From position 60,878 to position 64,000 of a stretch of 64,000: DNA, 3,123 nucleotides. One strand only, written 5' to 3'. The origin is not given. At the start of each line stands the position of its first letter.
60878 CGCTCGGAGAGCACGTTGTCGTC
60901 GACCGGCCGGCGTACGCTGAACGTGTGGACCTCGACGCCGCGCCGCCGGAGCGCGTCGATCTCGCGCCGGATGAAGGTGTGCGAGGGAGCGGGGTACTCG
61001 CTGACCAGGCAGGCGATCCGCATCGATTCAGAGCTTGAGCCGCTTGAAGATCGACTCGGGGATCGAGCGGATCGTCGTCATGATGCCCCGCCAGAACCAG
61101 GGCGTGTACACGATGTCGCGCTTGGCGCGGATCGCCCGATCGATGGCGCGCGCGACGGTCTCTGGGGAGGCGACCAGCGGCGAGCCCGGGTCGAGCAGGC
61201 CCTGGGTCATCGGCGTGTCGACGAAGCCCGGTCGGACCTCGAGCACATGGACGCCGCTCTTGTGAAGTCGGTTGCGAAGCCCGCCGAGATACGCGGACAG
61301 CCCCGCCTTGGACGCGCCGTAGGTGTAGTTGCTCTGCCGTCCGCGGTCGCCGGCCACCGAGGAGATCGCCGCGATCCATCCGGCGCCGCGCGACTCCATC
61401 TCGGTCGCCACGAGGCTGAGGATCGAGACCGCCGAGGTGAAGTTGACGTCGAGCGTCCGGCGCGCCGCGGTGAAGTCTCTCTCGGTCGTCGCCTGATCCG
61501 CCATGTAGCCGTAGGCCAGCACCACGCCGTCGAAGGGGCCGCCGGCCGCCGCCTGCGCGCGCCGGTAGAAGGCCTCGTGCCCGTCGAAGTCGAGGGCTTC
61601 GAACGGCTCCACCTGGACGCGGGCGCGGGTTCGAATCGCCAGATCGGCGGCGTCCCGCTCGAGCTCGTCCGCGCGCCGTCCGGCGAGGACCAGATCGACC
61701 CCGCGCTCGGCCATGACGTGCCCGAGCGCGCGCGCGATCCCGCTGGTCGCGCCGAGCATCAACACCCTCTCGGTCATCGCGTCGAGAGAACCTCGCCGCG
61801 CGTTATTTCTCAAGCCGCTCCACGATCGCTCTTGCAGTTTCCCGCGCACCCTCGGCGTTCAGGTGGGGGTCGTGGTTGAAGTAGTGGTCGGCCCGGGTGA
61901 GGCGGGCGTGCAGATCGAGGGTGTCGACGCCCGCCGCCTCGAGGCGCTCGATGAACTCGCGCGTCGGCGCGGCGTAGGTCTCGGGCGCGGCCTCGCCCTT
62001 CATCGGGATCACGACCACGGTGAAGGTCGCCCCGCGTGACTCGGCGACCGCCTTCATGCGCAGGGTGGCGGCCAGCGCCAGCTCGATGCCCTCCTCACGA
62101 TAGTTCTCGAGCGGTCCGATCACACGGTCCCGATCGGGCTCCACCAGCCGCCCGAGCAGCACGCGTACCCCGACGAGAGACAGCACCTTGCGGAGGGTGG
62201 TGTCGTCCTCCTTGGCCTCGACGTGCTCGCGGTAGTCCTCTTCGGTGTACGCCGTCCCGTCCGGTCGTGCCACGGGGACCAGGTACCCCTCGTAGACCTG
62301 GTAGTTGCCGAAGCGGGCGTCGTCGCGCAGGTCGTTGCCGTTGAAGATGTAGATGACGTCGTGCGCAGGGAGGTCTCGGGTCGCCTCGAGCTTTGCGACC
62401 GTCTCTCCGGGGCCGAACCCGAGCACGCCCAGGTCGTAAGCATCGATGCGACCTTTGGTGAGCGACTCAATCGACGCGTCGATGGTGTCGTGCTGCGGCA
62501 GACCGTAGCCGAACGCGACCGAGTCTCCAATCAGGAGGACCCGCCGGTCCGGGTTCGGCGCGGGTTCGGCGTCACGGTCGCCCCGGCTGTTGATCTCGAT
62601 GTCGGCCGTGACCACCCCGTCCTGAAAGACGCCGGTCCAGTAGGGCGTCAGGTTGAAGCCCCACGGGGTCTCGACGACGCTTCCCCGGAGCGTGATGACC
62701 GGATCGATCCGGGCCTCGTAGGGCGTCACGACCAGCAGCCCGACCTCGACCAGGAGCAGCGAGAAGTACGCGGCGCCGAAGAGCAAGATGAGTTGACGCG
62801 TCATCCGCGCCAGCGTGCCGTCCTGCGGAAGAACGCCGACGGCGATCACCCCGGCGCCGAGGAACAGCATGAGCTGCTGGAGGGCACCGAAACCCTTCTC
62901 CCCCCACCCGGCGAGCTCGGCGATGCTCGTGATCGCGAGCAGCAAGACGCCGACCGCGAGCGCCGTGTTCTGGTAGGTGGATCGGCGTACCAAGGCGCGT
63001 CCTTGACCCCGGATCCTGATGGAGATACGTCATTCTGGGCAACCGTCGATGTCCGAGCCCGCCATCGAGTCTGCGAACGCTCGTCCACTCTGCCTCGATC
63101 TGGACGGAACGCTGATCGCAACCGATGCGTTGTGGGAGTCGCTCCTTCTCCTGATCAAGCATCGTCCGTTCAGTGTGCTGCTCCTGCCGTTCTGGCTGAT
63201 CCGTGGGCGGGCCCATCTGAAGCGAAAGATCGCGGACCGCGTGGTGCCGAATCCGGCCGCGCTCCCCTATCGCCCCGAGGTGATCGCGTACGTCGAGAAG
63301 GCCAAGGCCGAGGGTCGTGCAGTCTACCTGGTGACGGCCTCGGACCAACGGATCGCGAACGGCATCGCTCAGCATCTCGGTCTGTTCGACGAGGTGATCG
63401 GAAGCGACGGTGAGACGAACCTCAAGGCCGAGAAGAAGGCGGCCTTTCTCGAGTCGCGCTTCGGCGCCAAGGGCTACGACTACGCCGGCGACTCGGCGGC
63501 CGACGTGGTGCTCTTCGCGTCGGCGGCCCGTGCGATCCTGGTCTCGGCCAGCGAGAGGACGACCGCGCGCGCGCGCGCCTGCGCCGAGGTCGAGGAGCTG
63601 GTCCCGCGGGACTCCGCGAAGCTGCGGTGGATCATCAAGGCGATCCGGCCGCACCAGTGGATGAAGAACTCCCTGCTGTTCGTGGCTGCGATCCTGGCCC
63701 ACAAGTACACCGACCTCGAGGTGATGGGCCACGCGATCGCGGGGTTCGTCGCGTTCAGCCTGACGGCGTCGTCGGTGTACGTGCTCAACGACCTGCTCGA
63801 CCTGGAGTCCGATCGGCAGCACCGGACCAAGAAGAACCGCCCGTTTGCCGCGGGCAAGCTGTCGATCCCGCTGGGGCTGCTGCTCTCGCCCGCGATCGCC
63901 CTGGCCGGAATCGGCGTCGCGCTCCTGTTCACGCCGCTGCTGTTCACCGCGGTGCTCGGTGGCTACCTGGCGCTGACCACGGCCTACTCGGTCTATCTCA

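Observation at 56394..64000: Complete DprE1/DprE2/UbiA-type lipid-linked pentofuranose (arabinofuranose-like) donor pathway with GT-C transferase in a myxobacterium-like genome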

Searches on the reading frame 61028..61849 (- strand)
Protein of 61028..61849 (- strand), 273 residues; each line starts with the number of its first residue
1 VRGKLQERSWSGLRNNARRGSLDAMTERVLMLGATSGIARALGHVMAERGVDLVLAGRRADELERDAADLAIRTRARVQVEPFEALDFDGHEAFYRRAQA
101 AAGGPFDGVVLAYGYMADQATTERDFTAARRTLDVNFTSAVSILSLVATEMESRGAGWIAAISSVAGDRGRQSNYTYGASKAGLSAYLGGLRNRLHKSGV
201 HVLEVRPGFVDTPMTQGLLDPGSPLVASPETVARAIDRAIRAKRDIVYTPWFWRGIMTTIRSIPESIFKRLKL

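Call 7: search_protein_families(library=pfam, proteins=[window:61028-61849:-], max_evalue=0.01)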
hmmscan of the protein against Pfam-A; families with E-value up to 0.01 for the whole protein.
window:61028-61849:- (273 aa): 3 families
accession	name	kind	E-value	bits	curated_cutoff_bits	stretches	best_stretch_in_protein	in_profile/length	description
PF00106.31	adh_short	-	9.8e-32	110.5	26.6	1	29-217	3-189/195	short chain dehydrogenase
PF13561.12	adh_short_C2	-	3.9e-22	79.4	27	1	33-220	1-186/236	Enoyl-(Acyl carrier protein) reductase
PF08659.16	KR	-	7.2e-09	36.3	22.6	1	29-188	3-160/180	KR domain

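Call 8: search_protein_families(library=ncbifam, proteins=[window:61028-61849:-], max_evalue=0.01)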
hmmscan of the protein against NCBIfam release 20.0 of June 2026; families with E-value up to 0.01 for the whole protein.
window:61028-61849:- (273 aa): 179 families (the best 25 are shown)
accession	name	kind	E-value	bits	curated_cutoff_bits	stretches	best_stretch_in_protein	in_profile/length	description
NF005489.0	PRK07102.1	equivalog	9.3e-92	307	267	1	27-273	2-243/243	SDR family oxidoreductase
NF053786.1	DcplherypntRedDprE2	equivalog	1.9e-61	207.9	250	1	27-272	9-251/252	decaprenylphospho-beta-D-erythro-pentofuranosid-2-ulose 2-reductase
NF004110.0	PRK05599.1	equivalog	1.4e-42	146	362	1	28-270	2-243/246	SDR family oxidoreductase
NF005437.0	PRK07024.1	equivalog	1.6e-35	122.8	266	1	25-271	3-246/259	SDR family oxidoreductase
NF006099.0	PRK08251.1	equivalog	3.4e-33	114.9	253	1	25-271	3-249/250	SDR family oxidoreductase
NF005878.0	PRK07825.1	subfamily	2.4e-29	102.5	287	1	28-269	11-246/278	short chain dehydrogenase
NF009466.0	PRK12826.1-2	subfamily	9e-22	77.7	222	1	25-217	2-194/248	3-oxoacyl-ACP reductase FabG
NF005559.1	PRK07231.1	subfamily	9.3e-22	77.7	215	1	29-220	7-196/249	glucose 1-dehydrogenase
NF006118.0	PRK08264.1-4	subfamily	9.5e-22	77.7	279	1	27-264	6-231/244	SDR family oxidoreductase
NF004825.0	PRK06181.1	equivalog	8.2e-21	74.5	215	1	27-235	7-214/268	SDR family oxidoreductase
NF005881.0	PRK07832.1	equivalog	9.3e-21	74.2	296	1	26-216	9-199/287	SDR family oxidoreductase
NF006565.0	PRK09072.1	equivalog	2e-20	73.5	238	1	26-251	5-229/265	SDR family oxidoreductase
NF004528.0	PRK05875.1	equivalog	2.5e-20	73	334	1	26-220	10-205/280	SDR family oxidoreductase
NF006073.0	PRK08219.1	equivalog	2.6e-20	73.1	218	1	27-246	4-215/227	SDR family oxidoreductase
TIGR01830.1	3oxo_ACP_reduc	equivalog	5e-20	72.2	297.75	1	30-218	2-189/239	3-oxoacyl-[acyl-carrier-protein] reductase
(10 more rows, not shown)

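Call 10: find_encoding_contigs(protein=window:61028-61777:-, flank=10000, max_places=6)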
Protein window:61028-61777:- (249 aa): no gene with exactly this product is on record in the collection.

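Call 13: search_solved_structures(query=window:61028-61777:-, show_alignments=1)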
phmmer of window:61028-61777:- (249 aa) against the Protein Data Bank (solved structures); distinct sequences matched with E-value up to 0.001: 360 (the best 60 are shown).
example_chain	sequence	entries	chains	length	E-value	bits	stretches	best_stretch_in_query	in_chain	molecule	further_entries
21gq_C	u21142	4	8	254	6.7e-36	127.1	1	3-248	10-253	Decaprenylphosphoryl-2-keto-beta-D-erythro-pentose reductase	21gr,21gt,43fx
5mln_A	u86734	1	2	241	2.2e-15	60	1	2-213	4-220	Alcohol dehydrogenase 3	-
9fe6_A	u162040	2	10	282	1.9e-14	56.9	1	4-211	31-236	SDR family oxidoreductase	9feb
6ixj_A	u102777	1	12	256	3e-13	53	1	5-191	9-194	Sulfoacetaldehyde reductase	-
7tzp_A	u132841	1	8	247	3.1e-13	53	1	5-196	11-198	3-oxoacyl-ACP reductase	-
6t6n_A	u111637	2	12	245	3.1e-13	53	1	5-195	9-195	3-oxoacyl-[acyl-carrier protein] reductase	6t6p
2jah_A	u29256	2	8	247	6.5e-13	51.9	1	5-191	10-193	CLAVULANIC ACID DEHYDROGENASE | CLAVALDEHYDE DEHYDROGENASE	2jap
3emk_A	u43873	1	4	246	2.3e-12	50.1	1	4-195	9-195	GLUCOSE/RIBITOL DEHYDROGENASE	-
3enn_A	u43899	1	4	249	2.4e-12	50.1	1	4-195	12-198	GLUCOSE/RIBITOL DEHYDROGENASE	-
5t2u_A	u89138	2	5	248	5.8e-12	48.8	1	5-211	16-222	Oxidoreductase, short chain dehydrogenase/reductase family protein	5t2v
3p19_A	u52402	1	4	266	2.1e-11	47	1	3-190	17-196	Putative blue fluorescent protein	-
6ci9_A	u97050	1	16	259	3e-11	46.4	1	6-199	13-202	3-oxoacyl-[acyl-carrier-protein] reductase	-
6ci8_A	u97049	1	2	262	3.1e-11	46.4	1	6-199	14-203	3-oxoacyl-[acyl-carrier-protein] reductase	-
1y5m_A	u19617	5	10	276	3.7e-11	46.2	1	3-192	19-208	Corticosteroid 11-beta-dehydrogenase, isozyme 1 | Corticosteroid 11-beta-dehydrogenase isozyme 1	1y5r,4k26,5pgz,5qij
5cdy_A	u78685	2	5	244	4.9e-11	45.8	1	5-198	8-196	3-oxoacyl-[acyl-carrier protein] reductase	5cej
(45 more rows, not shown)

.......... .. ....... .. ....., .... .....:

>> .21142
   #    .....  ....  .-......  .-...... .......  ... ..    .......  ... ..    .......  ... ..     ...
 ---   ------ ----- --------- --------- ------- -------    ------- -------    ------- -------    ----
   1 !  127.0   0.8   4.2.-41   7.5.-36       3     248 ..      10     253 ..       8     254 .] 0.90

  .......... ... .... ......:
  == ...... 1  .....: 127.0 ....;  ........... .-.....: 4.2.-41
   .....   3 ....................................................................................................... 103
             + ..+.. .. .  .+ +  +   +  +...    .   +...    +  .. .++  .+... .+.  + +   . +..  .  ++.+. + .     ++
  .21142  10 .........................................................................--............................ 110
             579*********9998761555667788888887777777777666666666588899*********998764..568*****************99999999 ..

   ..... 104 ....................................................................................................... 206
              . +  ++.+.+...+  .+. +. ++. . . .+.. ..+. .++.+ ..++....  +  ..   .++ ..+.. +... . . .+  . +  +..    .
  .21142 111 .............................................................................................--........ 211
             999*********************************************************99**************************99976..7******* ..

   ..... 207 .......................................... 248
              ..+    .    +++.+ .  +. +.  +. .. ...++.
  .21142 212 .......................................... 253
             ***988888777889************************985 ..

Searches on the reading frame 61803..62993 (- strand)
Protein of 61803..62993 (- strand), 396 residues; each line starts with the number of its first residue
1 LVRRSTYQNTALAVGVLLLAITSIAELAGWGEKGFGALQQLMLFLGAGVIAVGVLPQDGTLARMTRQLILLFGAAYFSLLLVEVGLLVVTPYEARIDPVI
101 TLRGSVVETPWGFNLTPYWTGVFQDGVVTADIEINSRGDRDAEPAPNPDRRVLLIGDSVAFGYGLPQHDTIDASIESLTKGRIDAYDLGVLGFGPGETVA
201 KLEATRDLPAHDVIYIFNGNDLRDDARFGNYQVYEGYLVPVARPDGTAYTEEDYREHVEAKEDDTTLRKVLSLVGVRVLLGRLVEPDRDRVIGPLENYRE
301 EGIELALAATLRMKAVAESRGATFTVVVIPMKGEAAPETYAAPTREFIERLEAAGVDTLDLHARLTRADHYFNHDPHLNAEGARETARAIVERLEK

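Call 7: search_protein_families(library=pfam, proteins=[window:61803-62993:-], max_evalue=0.01)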
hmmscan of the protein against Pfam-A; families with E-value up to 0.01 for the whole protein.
window:61803-62993:- (396 aa): 1 family
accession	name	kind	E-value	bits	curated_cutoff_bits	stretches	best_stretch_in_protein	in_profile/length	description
PF16822.11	ALGX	-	4.7e-09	36.7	26.5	1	306-395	28-131/268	SGNH hydrolase-like domain, acetyltransferase AlgX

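Call 8: search_protein_families(library=ncbifam, proteins=[window:61803-62993:-], max_evalue=0.01)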
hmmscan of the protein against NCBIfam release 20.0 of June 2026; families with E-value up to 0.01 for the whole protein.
window:61803-62993:- (396 aa): 2 families
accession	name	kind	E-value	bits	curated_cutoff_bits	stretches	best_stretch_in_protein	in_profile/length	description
NF047474.1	GDSL_LA_2486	hypoth_equivalog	2.4e-08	33.6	300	1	125-227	60-170/326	LA_2486 family SGNH/GDSL-type esterase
NF047475.1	GDSL_LA_2490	hypoth_equivalog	0.004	16.5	325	0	131-203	64-138/431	LA_2490 family SGNH/GDSL-type esterase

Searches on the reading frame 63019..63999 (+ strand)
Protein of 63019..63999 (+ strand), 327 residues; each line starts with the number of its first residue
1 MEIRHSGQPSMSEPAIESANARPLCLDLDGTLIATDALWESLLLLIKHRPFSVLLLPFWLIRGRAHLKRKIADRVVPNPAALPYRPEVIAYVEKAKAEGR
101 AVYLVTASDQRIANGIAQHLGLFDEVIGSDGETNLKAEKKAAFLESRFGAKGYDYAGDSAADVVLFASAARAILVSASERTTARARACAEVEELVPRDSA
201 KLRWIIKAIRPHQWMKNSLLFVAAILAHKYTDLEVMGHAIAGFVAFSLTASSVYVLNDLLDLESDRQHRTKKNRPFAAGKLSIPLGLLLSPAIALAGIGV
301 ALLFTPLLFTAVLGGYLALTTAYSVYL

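Call 7: search_protein_families(library=pfam, proteins=[window:63019-63999:+], max_evalue=0.01)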
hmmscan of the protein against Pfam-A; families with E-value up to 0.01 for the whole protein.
window:63019-63999:+ (327 aa): 3 families
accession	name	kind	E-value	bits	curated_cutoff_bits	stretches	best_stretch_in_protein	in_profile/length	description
PF01040.23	UbiA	-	8.7e-14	51.8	34.2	1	222-326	8-108/250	UbiA prenyltransferase family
PF12710.13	HAD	-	5.6e-11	43.6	27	1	26-163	3-185/189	haloacid dehalogenase-like hydrolase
PF00702.32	Hydrolase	-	2.8e-05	25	26.4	1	74-138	89-156/191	haloacid dehalogenase-like hydrolase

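Call 8: search_protein_families(library=ncbifam, proteins=[window:63019-63999:+], max_evalue=0.01)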
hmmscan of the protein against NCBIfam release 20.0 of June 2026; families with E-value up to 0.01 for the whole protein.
window:63019-63999:+ (327 aa): 15 families
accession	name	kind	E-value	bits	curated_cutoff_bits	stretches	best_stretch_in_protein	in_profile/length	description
NF006088.0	PRK08238.1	equivalog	1.2e-118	396.9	351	1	17-327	7-316/482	UbiA family prenyltransferase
NF008978.0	PRK12324.1-4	equivalog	8e-31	107.2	207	1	195-327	27-158/322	decaprenyl-phosphate phosphoribosyltransferase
NF008976.0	PRK12324.1-1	equivalog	2.6e-26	92.7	474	1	203-325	19-144/306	decaprenyl-phosphate phosphoribosyltransferase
NF008977.0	PRK12324.1-2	equivalog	3.1e-21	76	234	1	203-325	3-124/297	decaprenyl-phosphate phosphoribosyltransferase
NF009523.0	PRK12884.1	equivalog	4.2e-11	42.6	269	1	200-313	2-111/279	prenyltransferase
TIGR01490.1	HAD-SF-IB-hyp1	subfamily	3.4e-08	34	98.3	1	69-133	73-136/202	HAD-IB family hydrolase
TIGR01473.1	cyoE_ctaB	equivalog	3.8e-07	30.2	210.3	1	211-324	9-123/281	heme o synthase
TIGR01474.1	ubiA_proteo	equivalog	1.8e-06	27.7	275.45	1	224-313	27-117/282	4-hydroxybenzoate octaprenyltransferase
TIGR01488.1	HAD-SF-IB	subfamily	3.3e-06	27.2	45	1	25-132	3-121/177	HAD-IB family phosphatase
NF009525.0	PRK12887.1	equivalog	1.6e-05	24.4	226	1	200-325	12-139/310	homogentisate phytyltransferase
NF005742.0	PRK07566.1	equivalog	1.7e-05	24.1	313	1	181-324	8-150/315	chlorophyll synthase ChlG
NF003348.0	PRK04375.1-1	equivalog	0.00017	21.1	285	1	206-326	7-127/292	heme o synthase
NF052360.1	HolPasePseu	equivalog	0.0018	17.9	280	0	87-133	92-137/218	histidinol-phosphatase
TIGR01476.1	chlor_syn_BchG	subfamily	0.0074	15.8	212.3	0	206-325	4-124/283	(bacterio)chlorophyll synthase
NF009522.0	PRK12883.1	equivalog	0.0084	15.6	353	0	203-318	4-116/279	geranylgeranylglycerol-phosphate geranylgeranyltransferase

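Call 51: search_solved_structures(query=window:63019-63999:+, max_evalue=0.01, show_alignments=1)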
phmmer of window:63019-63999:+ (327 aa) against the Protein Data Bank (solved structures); distinct sequences matched with E-value up to 0.01: 3.
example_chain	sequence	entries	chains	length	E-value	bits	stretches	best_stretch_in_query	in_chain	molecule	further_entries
8j8j_D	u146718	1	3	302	4.9e-20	75.3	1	195-324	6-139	Decaprenyl-phosphate phosphoribosyltransferase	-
8j8k_A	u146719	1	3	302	7.2e-11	45.2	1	195-324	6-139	Decaprenyl-phosphate phosphoribosyltransferase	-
6m31_A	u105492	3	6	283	0.0036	19.9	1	201-313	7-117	Digeranylgeranylglyceryl phosphate synthase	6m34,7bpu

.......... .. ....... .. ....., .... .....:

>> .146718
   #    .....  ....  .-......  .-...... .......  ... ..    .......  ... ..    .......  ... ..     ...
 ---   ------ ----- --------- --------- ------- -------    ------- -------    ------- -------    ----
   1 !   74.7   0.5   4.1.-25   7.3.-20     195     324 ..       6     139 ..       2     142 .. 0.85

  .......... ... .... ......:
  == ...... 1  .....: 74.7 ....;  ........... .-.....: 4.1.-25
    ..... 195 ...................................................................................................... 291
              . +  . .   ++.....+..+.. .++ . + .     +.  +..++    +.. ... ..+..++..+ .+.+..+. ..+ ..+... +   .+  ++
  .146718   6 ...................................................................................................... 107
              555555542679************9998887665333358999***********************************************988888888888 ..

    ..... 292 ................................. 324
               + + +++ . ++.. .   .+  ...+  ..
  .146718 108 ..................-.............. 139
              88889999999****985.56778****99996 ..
